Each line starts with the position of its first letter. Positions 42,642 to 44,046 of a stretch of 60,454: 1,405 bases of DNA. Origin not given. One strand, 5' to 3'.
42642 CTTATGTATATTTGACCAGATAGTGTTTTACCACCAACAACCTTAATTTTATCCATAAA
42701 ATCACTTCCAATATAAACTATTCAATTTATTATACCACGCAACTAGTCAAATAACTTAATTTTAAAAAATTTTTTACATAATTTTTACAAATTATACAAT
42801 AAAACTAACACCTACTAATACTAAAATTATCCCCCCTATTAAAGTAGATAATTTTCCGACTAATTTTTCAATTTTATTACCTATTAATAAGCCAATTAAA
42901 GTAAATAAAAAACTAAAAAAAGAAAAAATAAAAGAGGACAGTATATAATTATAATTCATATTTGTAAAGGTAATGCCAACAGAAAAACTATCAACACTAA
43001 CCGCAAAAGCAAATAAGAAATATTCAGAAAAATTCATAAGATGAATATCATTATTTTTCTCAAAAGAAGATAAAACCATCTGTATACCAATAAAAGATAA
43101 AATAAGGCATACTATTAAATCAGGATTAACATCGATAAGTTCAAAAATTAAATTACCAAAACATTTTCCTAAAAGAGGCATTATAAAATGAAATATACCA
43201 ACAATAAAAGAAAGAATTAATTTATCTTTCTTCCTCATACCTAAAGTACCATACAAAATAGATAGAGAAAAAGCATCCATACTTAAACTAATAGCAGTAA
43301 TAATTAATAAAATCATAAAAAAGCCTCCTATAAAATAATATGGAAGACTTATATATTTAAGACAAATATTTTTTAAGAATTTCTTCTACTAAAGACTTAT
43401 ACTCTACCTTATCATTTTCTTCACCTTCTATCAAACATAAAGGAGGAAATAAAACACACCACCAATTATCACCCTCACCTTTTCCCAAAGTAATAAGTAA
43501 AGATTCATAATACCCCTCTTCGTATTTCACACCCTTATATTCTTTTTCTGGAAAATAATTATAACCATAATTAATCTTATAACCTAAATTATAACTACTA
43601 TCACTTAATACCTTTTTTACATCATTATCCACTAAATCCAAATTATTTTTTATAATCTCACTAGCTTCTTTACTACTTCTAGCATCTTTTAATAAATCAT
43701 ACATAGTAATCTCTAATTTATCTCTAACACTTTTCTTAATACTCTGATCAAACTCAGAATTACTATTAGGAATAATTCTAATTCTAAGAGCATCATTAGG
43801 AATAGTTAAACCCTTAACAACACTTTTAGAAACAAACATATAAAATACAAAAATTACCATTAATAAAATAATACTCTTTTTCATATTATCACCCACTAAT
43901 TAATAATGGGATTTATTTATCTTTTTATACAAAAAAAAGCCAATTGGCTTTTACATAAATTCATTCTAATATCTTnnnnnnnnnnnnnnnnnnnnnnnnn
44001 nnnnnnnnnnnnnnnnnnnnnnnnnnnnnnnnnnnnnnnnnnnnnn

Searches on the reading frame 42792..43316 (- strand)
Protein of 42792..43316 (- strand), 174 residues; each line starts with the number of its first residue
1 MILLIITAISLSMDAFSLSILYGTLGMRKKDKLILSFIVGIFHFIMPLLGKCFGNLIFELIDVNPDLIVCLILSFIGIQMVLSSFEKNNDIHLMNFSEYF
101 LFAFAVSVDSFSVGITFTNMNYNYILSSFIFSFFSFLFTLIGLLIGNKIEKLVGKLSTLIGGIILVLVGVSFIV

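Call 89: search_protein_families(library=pfam, proteins=[window:42792-43316:-], max_evalue=0.01)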
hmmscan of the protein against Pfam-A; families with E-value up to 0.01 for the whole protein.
window:42792-43316:- (174 aa): 1 family
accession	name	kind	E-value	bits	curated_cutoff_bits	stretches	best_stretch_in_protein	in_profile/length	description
PF02659.21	Mntp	-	5.4e-34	117.6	24.4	1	27-172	2-151/152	Putative manganese efflux pump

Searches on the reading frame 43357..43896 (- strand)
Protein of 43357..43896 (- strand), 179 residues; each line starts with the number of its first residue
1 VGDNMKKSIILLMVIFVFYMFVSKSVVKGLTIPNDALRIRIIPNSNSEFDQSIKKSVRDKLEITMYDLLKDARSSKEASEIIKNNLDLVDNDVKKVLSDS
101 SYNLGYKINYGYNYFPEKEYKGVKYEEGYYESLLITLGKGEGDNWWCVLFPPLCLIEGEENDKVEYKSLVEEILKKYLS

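Call 89: search_protein_families(library=pfam, proteins=[window:43357-43896:-], max_evalue=0.01)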
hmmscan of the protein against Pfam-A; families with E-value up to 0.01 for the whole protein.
window:43357-43896:- (179 aa): 1 family
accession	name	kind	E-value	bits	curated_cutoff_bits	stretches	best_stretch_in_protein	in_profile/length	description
PF09551.15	Spore_II_R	-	2.8e-37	128.5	25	1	35-157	3-125/128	Stage II sporulation protein R (spore_II_R)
